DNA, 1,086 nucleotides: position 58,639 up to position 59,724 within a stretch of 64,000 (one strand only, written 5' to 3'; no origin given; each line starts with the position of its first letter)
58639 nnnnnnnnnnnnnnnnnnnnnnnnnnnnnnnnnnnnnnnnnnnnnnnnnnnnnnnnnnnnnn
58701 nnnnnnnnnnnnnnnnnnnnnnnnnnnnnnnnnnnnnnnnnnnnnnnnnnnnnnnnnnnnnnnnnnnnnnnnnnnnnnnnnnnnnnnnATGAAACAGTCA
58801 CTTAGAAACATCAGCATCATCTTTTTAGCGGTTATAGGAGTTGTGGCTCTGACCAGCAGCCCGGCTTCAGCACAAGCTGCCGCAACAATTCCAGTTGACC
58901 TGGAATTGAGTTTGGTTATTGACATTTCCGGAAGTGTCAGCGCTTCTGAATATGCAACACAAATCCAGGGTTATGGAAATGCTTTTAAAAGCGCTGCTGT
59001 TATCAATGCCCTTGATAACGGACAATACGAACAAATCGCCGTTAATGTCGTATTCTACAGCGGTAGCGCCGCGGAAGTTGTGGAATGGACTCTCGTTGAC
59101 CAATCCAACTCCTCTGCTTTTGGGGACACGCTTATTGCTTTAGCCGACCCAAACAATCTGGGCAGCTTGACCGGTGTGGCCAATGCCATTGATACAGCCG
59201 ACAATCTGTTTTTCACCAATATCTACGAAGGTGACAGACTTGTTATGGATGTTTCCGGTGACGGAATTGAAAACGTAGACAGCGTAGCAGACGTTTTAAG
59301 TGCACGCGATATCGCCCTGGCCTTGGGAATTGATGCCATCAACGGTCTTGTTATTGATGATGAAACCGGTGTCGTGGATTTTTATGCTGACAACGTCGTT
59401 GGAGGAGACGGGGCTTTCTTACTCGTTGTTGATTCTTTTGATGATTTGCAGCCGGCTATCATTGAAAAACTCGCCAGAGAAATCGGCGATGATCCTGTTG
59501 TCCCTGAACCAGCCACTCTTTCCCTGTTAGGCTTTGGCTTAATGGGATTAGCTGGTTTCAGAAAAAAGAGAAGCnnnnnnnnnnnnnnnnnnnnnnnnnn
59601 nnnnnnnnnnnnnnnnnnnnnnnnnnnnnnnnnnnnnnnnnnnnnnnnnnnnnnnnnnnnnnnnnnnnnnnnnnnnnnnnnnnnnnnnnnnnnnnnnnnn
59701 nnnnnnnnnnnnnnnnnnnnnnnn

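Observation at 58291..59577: PEP-CTERM vWA protein preceded by a roughly 500-bp AT-rich non-coding region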

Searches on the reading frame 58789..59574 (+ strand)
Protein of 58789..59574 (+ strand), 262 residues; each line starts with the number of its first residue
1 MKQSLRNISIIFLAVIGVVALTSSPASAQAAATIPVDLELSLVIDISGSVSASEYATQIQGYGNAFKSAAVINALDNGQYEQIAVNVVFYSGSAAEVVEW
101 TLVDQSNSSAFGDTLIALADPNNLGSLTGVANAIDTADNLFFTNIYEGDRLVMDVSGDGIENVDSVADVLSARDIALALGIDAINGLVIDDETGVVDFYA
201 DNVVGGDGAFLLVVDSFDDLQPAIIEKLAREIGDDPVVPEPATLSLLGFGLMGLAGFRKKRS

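Call 4: search_protein_families(library=pfam, proteins=[window:58789-59574:+], max_evalue=0.1)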
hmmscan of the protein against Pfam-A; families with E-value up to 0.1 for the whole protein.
window:58789-59574:+ (262 aa): 5 families
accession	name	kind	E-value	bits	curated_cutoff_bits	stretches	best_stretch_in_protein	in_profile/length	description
PF06707.17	DUF1194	-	1.5e-44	152.2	27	1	36-233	2-203/206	Protein of unknown function (DUF1194)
PF07589.16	PEP-CTERM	-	8.2e-07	29.3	20.7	1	238-259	2-24/24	PEP-CTERM motif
PF18205.6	VPDSG-CTERM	-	0.0021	18.2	25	1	242-261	7-26/26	VPDSG-CTERM motif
PF13519.12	VWA_2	-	0.0056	17.7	27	1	42-145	3-93/107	von Willebrand factor type A domain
PF00092.34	VWA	-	0.0061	17.2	23.8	1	41-169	3-126/174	von Willebrand factor type A domain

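Call 5: search_protein_families(library=ncbifam, proteins=[window:58789-59574:+], max_evalue=0.1)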
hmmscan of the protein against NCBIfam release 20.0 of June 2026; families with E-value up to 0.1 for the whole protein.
window:58789-59574:+ (262 aa): 11 families
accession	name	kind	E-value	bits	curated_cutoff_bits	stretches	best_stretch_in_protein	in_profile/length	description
NF038125.1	PEP_CTERM_THxN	subfamily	1.4e-06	28.1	85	1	231-261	216-246/246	THxN family PEP-CTERM protein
NF033554.9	floc_PepA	equivalog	6.1e-06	26.2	80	1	238-262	237-261/261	flocculation-associated PEP-CTERM protein PepA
TIGR02595.1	PEP_CTERM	domain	8.9e-06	26.2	16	1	238-262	1-24/24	PEP-CTERM sorting domain-containing protein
NF041538.1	PEP_EDSA_1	subfamily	1.1e-05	25.3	100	1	238-261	284-307/307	EDSAP-1 family PEP-CTERM protein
NF041927.1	Xrt_dep_XDP1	equivalog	0.00028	21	125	1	237-261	218-242/242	exosortase-dependent surface protein XDP1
NF038129.1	PEP_NF038129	equivalog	0.00066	19.6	65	1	215-261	145-194/194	NF038129 family PEP-CTERM protein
NF038120.1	PEP_CTERM_QFxxD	subfamily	0.0034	17.3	80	1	238-259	193-214/215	NF038120 family PEP-CTERM protein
NF038118.1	PEP_CTERM_CCXG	equivalog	0.0039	16.9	90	1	233-261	171-199/199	CCXG family PEP-CTERM protein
TIGR03778.1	VPDSG_CTERM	subfamily_domain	0.0094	16.1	22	1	242-258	6-22/24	VPDSG-CTERM sorting domain-containing protein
NF038124.1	PEP_CTERM_TLD_A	exception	0.021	14.4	100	1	237-261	210-234/235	PEP_CTERM-anchored TLD domain-containing protein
NF033947.0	PEP-cistern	hypoth_equivalog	0.089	12.5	60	0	236-260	171-195/195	cistern family PEP-CTERM protein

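Call 11: find_homologous_proteins(query=window:58789-59574:+)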
Query window:58789-59574:+ (262 aa): 170 proteins with E <= 0.001 among 6331 candidates; the best 120 are listed.
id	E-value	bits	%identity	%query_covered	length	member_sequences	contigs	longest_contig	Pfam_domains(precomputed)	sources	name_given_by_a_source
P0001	1.4e-156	537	100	100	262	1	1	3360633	PF06707.18,PF07589.17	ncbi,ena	-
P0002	2.3e-56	209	50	88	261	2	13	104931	PF06707.18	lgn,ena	-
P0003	2.9e-49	186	45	92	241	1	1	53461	PF06707.18,PF07589.17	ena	-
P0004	2.3e-47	180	45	100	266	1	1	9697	PF06707.18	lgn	-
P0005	4.2e-46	176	42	96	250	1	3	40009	PF06707.18,PF07589.17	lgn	-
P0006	1.1e-45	174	42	95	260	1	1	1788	PF06707.18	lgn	-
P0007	2.2e-45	173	44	87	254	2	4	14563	PF06707.18,PF07589.17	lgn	-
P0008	1.2e-44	171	43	99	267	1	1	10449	PF06707.18,PF13519.13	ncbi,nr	ncbi:MAG: DUF1194 domain-containing protein [Gammaproteobacteria bacterium]|nr:DUF1194 domain-contai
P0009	3.0e-44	170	42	89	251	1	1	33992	PF06707.18,PF00092.35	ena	-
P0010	4.4e-44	169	47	86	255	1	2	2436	PF06707.18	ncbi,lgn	-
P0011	6.1e-44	169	44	88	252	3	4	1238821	PF06707.18,PF07589.17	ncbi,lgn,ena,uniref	ncbi:DUF1194 domain-containing protein [Paremcibacter congregatus]|uniref:DUF1194 domain-containing 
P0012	8.9e-44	168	43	95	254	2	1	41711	PF06707.18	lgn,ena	-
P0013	2.0e-43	167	45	92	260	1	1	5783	PF06707.18,PF07589.17,PF13519.13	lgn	-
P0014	2.1e-43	167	47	87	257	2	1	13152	PF06707.18,PF07589.17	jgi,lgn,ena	-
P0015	3.4e-43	166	46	93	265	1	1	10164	PF06707.18,PF07589.17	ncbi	ncbi:MAG: DUF1194 domain-containing protein [Gammaproteobacteria bacterium]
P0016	6.3e-43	165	41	97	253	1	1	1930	PF06707.18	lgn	-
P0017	7.6e-43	165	45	97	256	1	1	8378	PF06707.18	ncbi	-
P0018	1.0e-42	165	46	83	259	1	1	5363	PF06707.18,PF00092.35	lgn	-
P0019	1.0e-42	165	42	96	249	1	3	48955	PF06707.18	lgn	-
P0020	7.1e-42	162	42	92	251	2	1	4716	PF06707.18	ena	-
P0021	2.8e-41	160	41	96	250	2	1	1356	PF06707.18,PF07589.17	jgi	jgi:hypothetical protein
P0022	4.2e-41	159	44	91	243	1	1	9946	PF06707.18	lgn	-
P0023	4.2e-41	159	44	100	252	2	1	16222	PF06707.18,PF07589.17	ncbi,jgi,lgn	-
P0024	7.6e-41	159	46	86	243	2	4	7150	PF06707.18,PF07589.17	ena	-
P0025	1.4e-40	158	45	83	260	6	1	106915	PF06707.18,PF07589.17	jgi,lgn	jgi:hypothetical protein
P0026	3.5e-40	156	41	98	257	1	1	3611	PF06707.18,PF07589.17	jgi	-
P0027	8.6e-40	155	40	100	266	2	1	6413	PF06707.18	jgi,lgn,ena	-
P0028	1.4e-39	154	43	83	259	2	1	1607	PF06707.18,PF07589.17,PF00092.35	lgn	-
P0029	5.8e-39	152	42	86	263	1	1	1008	PF06707.18,PF07589.17,PF00092.35,PF13519.13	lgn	-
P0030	6.8e-39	152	42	87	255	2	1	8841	PF06707.18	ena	-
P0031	7.9e-39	152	42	94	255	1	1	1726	PF06707.18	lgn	-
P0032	1.6e-38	151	41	98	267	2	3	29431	PF06707.18,PF07589.17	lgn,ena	-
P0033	2.1e-37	147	42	100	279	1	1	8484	PF06707.18,PF00092.35,PF13519.13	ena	-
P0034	3.6e-37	147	43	87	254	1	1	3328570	PF06707.18,PF07589.17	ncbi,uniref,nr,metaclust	ncbi:DUF1194 domain-containing protein [Nitrosococcus watsonii]|uniref:VWFA domain-containing protei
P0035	5.7e-36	143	39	89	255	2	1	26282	PF06707.18,PF00092.35,PF13519.13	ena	-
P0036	9.4e-36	142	39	100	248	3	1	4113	PF06707.18,PF07589.17,PF13519.13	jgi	jgi:hypothetical protein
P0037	1.5e-35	141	41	76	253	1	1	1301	PF06707.18,PF00092.35,PF13519.13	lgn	-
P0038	1.7e-35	141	40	98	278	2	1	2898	PF06707.18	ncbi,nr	ncbi:MAG: DUF1194 domain-containing protein [Cyanobacteriota bacterium]|nr:DUF1194 domain-containing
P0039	3.0e-35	140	40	90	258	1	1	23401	PF06707.18,PF00092.35,PF13519.13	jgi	-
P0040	3.9e-35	140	42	82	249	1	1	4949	PF06707.18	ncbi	-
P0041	4.2e-35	140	43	78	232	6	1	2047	PF06707.18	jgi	jgi:hypothetical protein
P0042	6.2e-35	139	43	90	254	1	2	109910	PF06707.18,PF07589.17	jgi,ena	-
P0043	7.0e-35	139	38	90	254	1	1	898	PF06707.18,PF07589.17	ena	-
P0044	1.2e-34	138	42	90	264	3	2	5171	PF06707.18,PF07589.17,PF13519.13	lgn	-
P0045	1.3e-34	138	39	83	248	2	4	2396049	PF06707.18,PF07589.17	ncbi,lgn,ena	-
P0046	1.8e-34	138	40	82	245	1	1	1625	PF06707.18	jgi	jgi:uncharacterized protein (TIGR03382 family)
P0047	5.6e-34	136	42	82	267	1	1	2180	PF06707.18,PF07589.17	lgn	-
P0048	5.7e-34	136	38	87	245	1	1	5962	PF06707.18,PF07589.17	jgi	-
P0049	1.3e-33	135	41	85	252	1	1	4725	PF06707.18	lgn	-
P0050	1.5e-33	135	37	86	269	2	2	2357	PF06707.18,PF07589.17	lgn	-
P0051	1.5e-33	135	44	87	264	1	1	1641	PF06707.18,PF07589.17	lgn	-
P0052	2.1e-33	134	38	92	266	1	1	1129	PF06707.18,PF07589.17,PF00092.35,PF13519.13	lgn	-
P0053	3.5e-33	133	42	80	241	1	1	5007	PF06707.18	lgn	-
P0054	1.4e-32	131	40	93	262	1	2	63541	PF06707.18,PF07589.17,PF13519.13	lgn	-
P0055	1.5e-32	131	42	87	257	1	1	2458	PF06707.18,PF07589.17,PF00092.35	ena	-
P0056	1.6e-32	131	42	90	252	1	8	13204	PF06707.18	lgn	-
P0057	3.7e-32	130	42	87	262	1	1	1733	PF06707.18,PF07589.17,PF13519.13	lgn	-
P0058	4.3e-32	130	42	90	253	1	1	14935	PF06707.18,PF07589.17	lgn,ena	-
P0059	1.4e-31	128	39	86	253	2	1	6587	PF06707.18,PF07589.17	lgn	-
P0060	2.6e-31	127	42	81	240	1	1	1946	PF06707.18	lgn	-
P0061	3.0e-31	127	42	80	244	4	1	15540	PF06707.18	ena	-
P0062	5.5e-31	126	41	77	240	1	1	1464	PF06707.18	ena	-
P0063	7.0e-31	126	41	82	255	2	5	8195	PF06707.18,PF07589.17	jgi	jgi:hypothetical protein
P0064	3.2e-30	124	42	88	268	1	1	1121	PF06707.18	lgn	-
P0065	5.0e-30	123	41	90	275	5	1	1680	PF06707.18,PF07589.17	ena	-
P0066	5.2e-30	123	38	90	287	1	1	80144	PF06707.18,PF00092.35,PF13519.13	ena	-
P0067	8.4e-30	122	41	92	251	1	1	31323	PF06707.18,PF07589.17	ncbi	-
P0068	1.4e-29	122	38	84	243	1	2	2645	PF06707.18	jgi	jgi:hypothetical protein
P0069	2.7e-29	121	38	86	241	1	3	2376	PF06707.18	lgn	-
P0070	2.9e-29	121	39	88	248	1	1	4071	PF06707.18,PF00092.35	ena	-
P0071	3.7e-29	120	40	94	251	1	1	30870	PF06707.18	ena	-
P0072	4.8e-29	120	38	98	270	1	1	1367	PF06707.18,PF13519.13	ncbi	-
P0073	7.5e-29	119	36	98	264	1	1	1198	PF06707.18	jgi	jgi:Protein of unknown function (DUF1194)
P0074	7.6e-29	119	37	90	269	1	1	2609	PF06707.18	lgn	-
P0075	1.3e-28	118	40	92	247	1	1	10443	PF06707.18,PF07589.17,PF00092.35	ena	-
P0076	3.8e-28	117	36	93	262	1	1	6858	PF06707.18,PF13519.13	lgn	-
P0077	8.1e-28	116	38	91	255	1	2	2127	PF06707.18,PF07589.17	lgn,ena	-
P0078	1.3e-27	115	40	79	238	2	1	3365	PF06707.18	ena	-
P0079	2.0e-27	115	41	79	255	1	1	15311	PF06707.18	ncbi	-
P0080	5.6e-27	113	36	88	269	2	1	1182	PF06707.18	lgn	-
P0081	7.0e-27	113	38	85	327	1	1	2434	PF06707.18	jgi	jgi:hypothetical protein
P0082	1.2e-26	112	37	82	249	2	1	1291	PF06707.18,PF07589.17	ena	-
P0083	1.5e-26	112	36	87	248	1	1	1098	PF06707.18,PF07589.17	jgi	jgi:hypothetical protein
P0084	1.6e-26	112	38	79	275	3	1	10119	PF06707.18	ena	-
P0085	4.2e-26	110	35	93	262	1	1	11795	PF06707.18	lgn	-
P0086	4.3e-26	110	38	81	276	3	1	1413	PF06707.18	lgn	-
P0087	6.1e-26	110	38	89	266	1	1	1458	PF06707.18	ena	-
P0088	7.4e-26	109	39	77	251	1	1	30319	PF06707.18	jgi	jgi:hypothetical protein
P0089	8.6e-26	109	38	87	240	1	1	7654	PF06707.18,PF00092.35,PF13519.13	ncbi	-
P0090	9.2e-26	109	38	81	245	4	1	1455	PF06707.18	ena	-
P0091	1.0e-25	109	35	87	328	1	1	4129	PF06707.18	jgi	jgi:hypothetical protein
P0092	1.5e-25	108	37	88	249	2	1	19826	PF06707.18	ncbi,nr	ncbi:MAG: DUF1194 domain-containing protein [Proteobacteria bacterium]|nr:DUF1194 domain-containing 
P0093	2.1e-25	108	38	82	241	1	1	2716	PF06707.18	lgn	-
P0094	2.2e-25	108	36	87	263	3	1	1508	PF06707.18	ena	-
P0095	3.2e-25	107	37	87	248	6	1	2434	PF06707.18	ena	-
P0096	4.3e-25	107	38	80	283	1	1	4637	PF06707.18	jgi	jgi:hypothetical protein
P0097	5.7e-25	107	38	78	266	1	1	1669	PF06707.18,PF00092.35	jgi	-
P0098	5.7e-25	107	38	88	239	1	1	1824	PF06707.18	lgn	-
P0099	8.7e-25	106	37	87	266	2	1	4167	PF06707.18,PF07589.17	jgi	-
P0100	1.1e-24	106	37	85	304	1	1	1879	PF06707.18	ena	-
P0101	9.8e-24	103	38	79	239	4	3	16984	PF06707.18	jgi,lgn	jgi:hypothetical protein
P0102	1.9e-23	102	32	79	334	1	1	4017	PF06707.18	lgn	-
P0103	3.4e-23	101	37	77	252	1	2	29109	PF06707.18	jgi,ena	-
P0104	1.0e-22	99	34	94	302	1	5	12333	PF06707.18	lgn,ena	-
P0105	1.0e-22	99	37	85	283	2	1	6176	PF06707.18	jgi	jgi:Protein of unknown function (DUF1194)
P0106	1.2e-22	99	34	84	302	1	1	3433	PF06707.18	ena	-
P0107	2.1e-22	98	34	91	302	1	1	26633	PF06707.18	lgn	-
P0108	2.6e-22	98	33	94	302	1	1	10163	PF06707.18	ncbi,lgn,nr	ncbi:MAG: DUF1194 domain-containing protein [Hyphomonadaceae bacterium]|nr:DUF1194 domain-containing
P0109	3.5e-22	97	34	91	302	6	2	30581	PF06707.18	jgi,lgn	jgi:hypothetical protein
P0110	4.6e-22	97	34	91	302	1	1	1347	PF06707.18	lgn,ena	-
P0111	4.7e-22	97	34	91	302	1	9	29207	PF06707.18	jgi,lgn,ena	jgi:hypothetical protein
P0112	4.9e-22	97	34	91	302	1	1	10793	PF06707.18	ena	-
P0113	5.0e-22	97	34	91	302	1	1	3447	PF06707.18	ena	-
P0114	5.5e-22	97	36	77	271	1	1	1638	PF06707.18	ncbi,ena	-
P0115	6.1e-22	97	34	84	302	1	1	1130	PF06707.18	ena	-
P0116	6.2e-22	97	35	82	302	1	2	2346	PF06707.18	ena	-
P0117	9.1e-22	96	35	82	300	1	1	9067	PF06707.18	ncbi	-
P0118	1.2e-21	96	35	84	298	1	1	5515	PF06707.18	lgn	-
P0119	1.2e-21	96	33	94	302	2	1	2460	PF06707.18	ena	-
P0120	1.5e-21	95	39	68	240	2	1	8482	PF06707.18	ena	-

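Call 12: find_encoding_contigs(protein=window:58789-59574:+, flank=10000, max_places=6)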
Protein window:58789-59574:+ (262 aa): 1 contig read that carries it; 1 place shown.
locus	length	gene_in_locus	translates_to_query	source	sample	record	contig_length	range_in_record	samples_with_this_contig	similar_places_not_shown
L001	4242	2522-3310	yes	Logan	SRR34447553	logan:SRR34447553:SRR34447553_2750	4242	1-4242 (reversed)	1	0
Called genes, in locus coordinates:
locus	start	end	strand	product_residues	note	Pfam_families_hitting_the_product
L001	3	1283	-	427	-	?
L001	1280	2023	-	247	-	-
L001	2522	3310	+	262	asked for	PF06707:DUF1194, PF07589:PEP_exosort_dom (weak)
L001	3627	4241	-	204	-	?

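Call 16: find_related_loci(query=A1, collection=genome_contigs, flank=10000)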
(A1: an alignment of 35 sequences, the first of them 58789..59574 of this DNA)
Query A1 (262 aa) in genome_contigs; peptide patterns used: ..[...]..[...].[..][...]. (x = any residue, [..] = any of these).
267 stretches matched a pattern; 128 encode a relative of the query (tblastn E <= 1e-3); the best 80 are kept; 80 distinct loci.
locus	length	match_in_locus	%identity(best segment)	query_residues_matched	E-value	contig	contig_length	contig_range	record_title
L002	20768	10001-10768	42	8-261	3e-56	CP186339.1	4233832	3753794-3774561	Thalassotalea piscium strain NK451B chromosome, complete genome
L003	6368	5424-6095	46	36-262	7e-53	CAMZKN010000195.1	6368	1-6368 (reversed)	uncultured Desulfobulbaceae bacterium isolate RB_MAG_00004 genome assembly, contig: RB_MAG_00004_000000000113, whole gen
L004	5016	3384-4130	44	12-262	3e-51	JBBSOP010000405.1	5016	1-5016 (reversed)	MAG: Chroococcales cyanobacterium isolate LS6_sbin.32 LS6_sbin.32_K_1125470_L_5016_cov_6.9807, whole genome shotgun sequ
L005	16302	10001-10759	38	1-262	9e-51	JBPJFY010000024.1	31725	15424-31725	Oleiphilaceae bacterium G1-8 NODE_24_length_31725_cov_35.0829, whole genome shotgun sequence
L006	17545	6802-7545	44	16-261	2e-50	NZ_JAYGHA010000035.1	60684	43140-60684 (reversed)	Anabaena sp. UHCC 0451 scaffold00035__length=60684, whole genome shotgun sequence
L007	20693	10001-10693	44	29-261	6e-50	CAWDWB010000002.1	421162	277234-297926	MAG: uncultured Acidobacteriota bacterium isolate MFD05684.bin.3.152 genome assembly, contig: contig_24515, whole genome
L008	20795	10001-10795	42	1-260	1e-49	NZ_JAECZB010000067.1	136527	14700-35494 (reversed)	Atlanticothrix silvestris CENA357 scaffold72, whole genome shotgun sequence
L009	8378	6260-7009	45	8-261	9e-49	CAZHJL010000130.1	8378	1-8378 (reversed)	MAG TPA_asm: uncultured Phycisphaeraceae bacterium isolate binchicken_co17_446 genome assembly, contig: NODE_17173_lengt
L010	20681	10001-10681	45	36-260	7e-48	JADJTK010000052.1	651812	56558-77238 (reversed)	MAG: Opitutaceae bacterium isolate Hirt_18-Q3-R61-65_BAT3C.235 tig01347808-10-6520100, whole genome shotgun sequence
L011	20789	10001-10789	43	6-261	1e-47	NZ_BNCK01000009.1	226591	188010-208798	Thalassotalea marina strain KCTC 42731 sequence09, whole genome shotgun sequence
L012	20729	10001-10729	44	20-262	3e-47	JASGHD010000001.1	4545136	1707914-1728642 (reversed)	MAG: Opitutaceae bacterium isolate 5N013 JMF-2111-06-0005.ont.bin.13_0, whole genome shotgun sequence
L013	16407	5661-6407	42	14-260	3e-47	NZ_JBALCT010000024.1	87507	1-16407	MAG: Nostoc sp. isolate P12569 bin 5 NODE_29_length_87507_cov_205.128198, whole genome shotgun sequence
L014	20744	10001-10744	44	5-242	8e-47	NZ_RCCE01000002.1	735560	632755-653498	Litoreibacter meonggei strain DSM 29466 Ga0104492_102, whole genome shotgun sequence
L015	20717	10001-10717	43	10-251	2e-46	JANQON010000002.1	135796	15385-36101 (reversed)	MAG: Marinicaulis sp. isolate IP29b_bin.134 k99_1995664, whole genome shotgun sequence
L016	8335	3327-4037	44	31-260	2e-46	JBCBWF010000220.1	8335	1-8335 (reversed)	MAG: Pseudomonadota bacterium isolate J06648_13 k141_18589_length_8335_cov_14.2424, whole genome shotgun sequence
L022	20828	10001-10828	41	2-260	1e-43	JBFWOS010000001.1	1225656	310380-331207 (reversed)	MAG: Candidatus Omnitrophota bacterium isolate CA_2019_TPBF_141 NODE_21_length_1225656_cov_49.572922_TPBF, whole genome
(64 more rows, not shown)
